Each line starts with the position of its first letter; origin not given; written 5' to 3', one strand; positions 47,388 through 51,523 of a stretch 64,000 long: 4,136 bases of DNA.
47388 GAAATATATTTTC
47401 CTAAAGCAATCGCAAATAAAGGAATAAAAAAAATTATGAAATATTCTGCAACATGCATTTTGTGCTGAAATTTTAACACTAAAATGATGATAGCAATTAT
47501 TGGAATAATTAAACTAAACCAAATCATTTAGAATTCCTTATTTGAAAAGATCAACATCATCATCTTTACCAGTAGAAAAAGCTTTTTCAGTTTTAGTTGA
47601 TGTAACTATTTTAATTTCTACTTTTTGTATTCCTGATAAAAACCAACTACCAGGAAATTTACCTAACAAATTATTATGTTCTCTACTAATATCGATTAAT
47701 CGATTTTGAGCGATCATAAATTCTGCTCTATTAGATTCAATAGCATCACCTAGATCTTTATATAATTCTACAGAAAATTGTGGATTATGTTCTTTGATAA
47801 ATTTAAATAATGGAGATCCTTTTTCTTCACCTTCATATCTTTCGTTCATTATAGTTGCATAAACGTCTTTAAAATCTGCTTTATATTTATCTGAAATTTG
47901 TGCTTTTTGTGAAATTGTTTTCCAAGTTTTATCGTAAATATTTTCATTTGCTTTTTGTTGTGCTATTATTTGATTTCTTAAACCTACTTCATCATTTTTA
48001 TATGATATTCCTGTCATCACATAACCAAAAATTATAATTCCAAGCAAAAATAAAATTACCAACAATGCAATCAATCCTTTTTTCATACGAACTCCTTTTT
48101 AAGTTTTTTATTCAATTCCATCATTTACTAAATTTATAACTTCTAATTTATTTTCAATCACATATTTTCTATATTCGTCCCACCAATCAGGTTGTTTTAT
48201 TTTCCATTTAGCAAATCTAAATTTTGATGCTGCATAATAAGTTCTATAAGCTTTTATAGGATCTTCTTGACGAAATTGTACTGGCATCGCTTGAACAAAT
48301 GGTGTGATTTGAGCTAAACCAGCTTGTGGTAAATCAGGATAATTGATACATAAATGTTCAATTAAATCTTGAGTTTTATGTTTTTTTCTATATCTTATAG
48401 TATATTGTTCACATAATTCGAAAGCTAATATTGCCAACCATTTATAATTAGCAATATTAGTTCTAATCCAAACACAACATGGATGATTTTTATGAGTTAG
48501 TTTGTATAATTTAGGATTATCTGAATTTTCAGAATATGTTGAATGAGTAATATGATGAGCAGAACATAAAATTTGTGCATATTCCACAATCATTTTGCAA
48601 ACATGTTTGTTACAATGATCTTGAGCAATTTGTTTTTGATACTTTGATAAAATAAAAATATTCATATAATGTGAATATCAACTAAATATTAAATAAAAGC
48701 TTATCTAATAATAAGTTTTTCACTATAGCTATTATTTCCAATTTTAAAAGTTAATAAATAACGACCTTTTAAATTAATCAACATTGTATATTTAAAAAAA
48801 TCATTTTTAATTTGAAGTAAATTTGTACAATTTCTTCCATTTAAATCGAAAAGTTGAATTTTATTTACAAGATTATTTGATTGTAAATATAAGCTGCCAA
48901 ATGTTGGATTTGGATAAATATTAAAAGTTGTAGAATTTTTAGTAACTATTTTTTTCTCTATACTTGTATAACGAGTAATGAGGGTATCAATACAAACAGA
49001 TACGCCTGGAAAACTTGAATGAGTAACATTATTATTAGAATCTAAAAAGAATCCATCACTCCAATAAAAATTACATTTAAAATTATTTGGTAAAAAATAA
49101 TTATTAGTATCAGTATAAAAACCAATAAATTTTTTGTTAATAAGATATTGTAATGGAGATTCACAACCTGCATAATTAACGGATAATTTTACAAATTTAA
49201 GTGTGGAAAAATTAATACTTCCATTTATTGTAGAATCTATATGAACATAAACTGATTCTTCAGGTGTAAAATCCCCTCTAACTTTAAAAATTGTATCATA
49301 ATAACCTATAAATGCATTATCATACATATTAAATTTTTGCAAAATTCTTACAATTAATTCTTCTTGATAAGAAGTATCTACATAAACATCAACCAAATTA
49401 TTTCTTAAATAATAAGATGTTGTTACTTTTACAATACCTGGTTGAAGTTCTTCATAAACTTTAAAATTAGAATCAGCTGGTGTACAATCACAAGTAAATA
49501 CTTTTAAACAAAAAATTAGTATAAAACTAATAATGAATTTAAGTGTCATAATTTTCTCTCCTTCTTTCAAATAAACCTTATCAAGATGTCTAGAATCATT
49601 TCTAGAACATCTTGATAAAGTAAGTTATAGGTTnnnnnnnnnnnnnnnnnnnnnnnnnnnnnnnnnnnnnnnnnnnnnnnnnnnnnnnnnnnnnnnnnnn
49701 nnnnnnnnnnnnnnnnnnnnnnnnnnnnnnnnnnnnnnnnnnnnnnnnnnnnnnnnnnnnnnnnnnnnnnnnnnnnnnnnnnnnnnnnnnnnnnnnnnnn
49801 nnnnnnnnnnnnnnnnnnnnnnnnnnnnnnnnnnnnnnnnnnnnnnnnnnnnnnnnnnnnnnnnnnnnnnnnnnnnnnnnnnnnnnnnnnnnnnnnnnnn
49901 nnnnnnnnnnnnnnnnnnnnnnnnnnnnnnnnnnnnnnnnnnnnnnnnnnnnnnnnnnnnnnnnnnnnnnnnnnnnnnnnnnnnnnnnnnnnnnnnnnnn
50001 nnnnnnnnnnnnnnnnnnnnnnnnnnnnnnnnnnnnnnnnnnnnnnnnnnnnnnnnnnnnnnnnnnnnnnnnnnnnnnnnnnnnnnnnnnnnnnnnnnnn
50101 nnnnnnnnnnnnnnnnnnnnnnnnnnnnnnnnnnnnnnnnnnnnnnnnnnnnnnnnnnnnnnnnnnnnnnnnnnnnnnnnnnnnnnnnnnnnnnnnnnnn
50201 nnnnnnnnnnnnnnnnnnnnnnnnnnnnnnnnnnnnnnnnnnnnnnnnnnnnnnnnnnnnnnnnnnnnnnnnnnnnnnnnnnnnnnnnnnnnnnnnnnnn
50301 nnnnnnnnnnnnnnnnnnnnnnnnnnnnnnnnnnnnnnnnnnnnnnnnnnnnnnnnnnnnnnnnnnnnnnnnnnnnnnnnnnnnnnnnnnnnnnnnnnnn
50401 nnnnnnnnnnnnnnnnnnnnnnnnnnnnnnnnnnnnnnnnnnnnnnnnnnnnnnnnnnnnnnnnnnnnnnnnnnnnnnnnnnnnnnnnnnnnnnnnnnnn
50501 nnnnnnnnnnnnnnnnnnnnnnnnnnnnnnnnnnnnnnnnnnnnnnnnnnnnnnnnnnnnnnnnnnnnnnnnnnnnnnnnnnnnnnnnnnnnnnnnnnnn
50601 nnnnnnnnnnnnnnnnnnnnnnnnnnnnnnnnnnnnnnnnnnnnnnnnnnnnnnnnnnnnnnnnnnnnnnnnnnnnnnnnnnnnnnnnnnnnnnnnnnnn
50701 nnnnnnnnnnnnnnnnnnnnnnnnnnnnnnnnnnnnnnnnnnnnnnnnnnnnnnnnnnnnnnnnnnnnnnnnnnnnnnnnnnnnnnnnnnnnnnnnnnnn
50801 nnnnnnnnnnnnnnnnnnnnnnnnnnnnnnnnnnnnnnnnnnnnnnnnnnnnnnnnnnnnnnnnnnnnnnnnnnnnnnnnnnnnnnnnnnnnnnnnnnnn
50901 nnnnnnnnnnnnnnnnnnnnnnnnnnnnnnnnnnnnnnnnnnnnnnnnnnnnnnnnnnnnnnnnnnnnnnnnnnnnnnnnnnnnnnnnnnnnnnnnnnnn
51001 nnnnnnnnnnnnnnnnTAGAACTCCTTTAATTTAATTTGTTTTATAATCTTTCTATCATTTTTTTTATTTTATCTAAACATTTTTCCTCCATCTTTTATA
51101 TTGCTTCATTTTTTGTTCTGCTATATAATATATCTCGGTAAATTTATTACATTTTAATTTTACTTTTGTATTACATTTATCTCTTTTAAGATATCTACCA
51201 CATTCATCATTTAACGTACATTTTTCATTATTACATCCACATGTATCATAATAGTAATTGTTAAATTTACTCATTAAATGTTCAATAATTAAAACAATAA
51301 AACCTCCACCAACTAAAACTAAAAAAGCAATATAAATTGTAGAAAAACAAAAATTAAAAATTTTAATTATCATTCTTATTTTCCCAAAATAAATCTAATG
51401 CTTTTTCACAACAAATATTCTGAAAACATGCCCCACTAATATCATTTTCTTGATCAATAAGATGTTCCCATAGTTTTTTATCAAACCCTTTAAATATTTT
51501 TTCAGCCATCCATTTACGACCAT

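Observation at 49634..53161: Flotillin–NfeD membrane-microdomain module interrupted by a BCS1-like AAA+ ATPase and a small Cys-rich membrane protein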

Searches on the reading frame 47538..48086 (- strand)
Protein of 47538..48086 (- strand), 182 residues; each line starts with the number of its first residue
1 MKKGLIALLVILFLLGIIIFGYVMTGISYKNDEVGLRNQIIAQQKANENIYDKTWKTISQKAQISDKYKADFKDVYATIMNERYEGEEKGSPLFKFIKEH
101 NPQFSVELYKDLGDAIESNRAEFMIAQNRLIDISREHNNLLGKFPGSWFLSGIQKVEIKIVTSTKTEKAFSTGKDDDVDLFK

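Call 3: search_protein_families(library=pfam, proteins=[window:47538-48086:-], max_evalue=0.01)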
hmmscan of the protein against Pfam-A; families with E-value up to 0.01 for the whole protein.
window:47538-48086:- (182 aa): 0 families

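Call 4: search_protein_families(library=padloc, proteins=[window:47538-48086:-], max_evalue=0.01)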
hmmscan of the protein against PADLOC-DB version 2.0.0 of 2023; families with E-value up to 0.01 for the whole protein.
window:47538-48086:- (182 aa): 0 families

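Call 5: search_protein_families(library=phrogs, proteins=[window:47538-48086:-], max_evalue=0.001)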
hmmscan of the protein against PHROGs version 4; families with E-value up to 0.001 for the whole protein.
window:47538-48086:- (182 aa): 1 family
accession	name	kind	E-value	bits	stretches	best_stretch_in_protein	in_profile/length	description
phrog_1383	-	head and packaging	3.5e-43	148.4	1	1-181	2-186/187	virion structural protein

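Call 6: search_protein_families(library=pfam, proteins=[window:47538-48086:-], max_evalue=10)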
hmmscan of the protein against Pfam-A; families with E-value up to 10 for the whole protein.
window:47538-48086:- (182 aa): 3 families
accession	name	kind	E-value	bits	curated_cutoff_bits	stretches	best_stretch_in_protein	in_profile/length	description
PF12725.13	DUF3810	-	0.03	14.1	28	1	8-94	62-147/311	Protein of unknown function (DUF3810)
PF01123.25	Stap_Strp_toxin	-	0.11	13.4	23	1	39-85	26-72/87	Staphylococcal/Streptococcal toxin, OB-fold domain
PF11346.13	DUF3149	-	0.82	9.7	23.2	1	4-24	10-30/40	Protein of unknown function (DUF3149)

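Call 7: search_protein_families(library=ncbifam, proteins=[window:47538-48086:-], max_evalue=1)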
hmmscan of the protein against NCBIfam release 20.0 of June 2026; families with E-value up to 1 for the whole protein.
window:47538-48086:- (182 aa): 1 family
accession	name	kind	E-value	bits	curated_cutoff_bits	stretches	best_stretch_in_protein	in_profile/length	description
NF040904.1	PhrA_Strep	subfamily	0.1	12.8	40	1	2-24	2-25/56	PhrA family quorum-sensing system peptide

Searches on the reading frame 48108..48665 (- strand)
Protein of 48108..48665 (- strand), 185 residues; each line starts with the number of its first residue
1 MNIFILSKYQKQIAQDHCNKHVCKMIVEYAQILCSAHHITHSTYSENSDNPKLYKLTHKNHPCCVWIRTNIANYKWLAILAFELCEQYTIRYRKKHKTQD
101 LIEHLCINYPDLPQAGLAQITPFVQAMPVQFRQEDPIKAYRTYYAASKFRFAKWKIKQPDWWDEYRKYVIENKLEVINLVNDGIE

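Call 3: search_protein_families(library=pfam, proteins=[window:48108-48665:-], max_evalue=0.01)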
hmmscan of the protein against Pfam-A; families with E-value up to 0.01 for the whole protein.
window:48108-48665:- (185 aa): 1 family
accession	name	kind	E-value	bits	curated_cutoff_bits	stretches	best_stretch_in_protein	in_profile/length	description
PF03013.19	Pyr_excise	-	0.0009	20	23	1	1-98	1-79/81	Pyrimidine dimer DNA glycosylase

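Call 5: search_protein_families(library=phrogs, proteins=[window:48108-48665:-], max_evalue=0.001)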
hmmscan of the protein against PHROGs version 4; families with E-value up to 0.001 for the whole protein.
window:48108-48665:- (185 aa): 1 family
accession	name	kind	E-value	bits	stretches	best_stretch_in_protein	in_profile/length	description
phrog_624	-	DNA, RNA and nucleotide metabolism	1.4e-50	173.7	1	1-175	1-170/309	DNA binding protein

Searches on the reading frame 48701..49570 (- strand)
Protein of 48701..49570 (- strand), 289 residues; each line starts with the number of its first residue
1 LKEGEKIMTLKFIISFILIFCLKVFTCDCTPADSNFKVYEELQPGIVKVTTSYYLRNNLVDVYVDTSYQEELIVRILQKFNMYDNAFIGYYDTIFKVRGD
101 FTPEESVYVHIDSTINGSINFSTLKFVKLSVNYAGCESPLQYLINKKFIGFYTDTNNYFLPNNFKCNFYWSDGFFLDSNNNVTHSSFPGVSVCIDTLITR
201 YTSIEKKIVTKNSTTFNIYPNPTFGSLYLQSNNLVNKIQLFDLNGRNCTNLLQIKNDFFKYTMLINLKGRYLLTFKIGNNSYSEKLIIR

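Call 3: search_protein_families(library=pfam, proteins=[window:48701-49570:-], max_evalue=0.01)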
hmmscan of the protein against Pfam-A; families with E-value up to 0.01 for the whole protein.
window:48701-49570:- (289 aa): 1 family
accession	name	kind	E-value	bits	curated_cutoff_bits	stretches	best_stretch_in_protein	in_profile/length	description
PF18962.6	Por_Secre_tail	-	3.2e-07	31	27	1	218-288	1-75/75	Secretion system C-terminal sorting domain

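Call 4: search_protein_families(library=padloc, proteins=[window:48701-49570:-], max_evalue=0.01)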
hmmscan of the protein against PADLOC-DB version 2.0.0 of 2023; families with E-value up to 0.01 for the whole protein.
window:48701-49570:- (289 aa): 0 families

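Call 5: search_protein_families(library=phrogs, proteins=[window:48701-49570:-], max_evalue=0.001)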
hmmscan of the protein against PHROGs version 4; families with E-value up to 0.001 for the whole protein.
window:48701-49570:- (289 aa): 0 families

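Call 7: search_protein_families(library=ncbifam, proteins=[window:48701-49570:-], max_evalue=1)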
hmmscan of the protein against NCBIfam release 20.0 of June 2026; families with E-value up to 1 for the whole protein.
window:48701-49570:- (289 aa): 2 families
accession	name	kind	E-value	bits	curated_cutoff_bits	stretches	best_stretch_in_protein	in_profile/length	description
TIGR04183.1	Por_Secre_tail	domain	4.5e-10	39.4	23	1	218-289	1-72/72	T9SS type A sorting domain-containing protein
NF038113.1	T9SSA_dep_M36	equivalog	7.2e-06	24.4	885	1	211-289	790-869/869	T9SS-dependent M36 family metallopeptidase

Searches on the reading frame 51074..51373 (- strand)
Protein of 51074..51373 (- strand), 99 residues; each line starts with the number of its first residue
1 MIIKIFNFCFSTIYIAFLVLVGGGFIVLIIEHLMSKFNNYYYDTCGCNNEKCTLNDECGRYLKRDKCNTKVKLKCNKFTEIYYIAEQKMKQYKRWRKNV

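Call 3: search_protein_families(library=pfam, proteins=[window:51074-51373:-], max_evalue=0.01)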
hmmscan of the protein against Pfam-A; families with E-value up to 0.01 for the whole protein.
window:51074-51373:- (99 aa): 0 families

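Call 4: search_protein_families(library=padloc, proteins=[window:51074-51373:-], max_evalue=0.01)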
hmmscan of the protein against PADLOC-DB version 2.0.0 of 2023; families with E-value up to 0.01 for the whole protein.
window:51074-51373:- (99 aa): 0 families

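Call 5: search_protein_families(library=phrogs, proteins=[window:51074-51373:-], max_evalue=0.001)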
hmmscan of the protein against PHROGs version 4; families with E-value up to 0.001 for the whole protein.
window:51074-51373:- (99 aa): 0 families

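Call 6: search_protein_families(library=pfam, proteins=[window:51074-51373:-], max_evalue=10)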
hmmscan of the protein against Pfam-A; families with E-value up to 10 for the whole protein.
window:51074-51373:- (99 aa): 2 families
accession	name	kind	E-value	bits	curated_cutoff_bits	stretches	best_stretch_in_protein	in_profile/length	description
PF02535.28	Zip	-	0.23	11.1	35.1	1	15-50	76-102/323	ZIP Zinc transporter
PF20485.3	DUF6724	-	0.48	10.7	27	1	3-30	4-30/64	Family of unknown function (DUF6724)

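Call 7: search_protein_families(library=ncbifam, proteins=[window:51074-51373:-], max_evalue=1)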
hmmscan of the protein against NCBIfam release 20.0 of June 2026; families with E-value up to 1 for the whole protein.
window:51074-51373:- (99 aa): 0 families
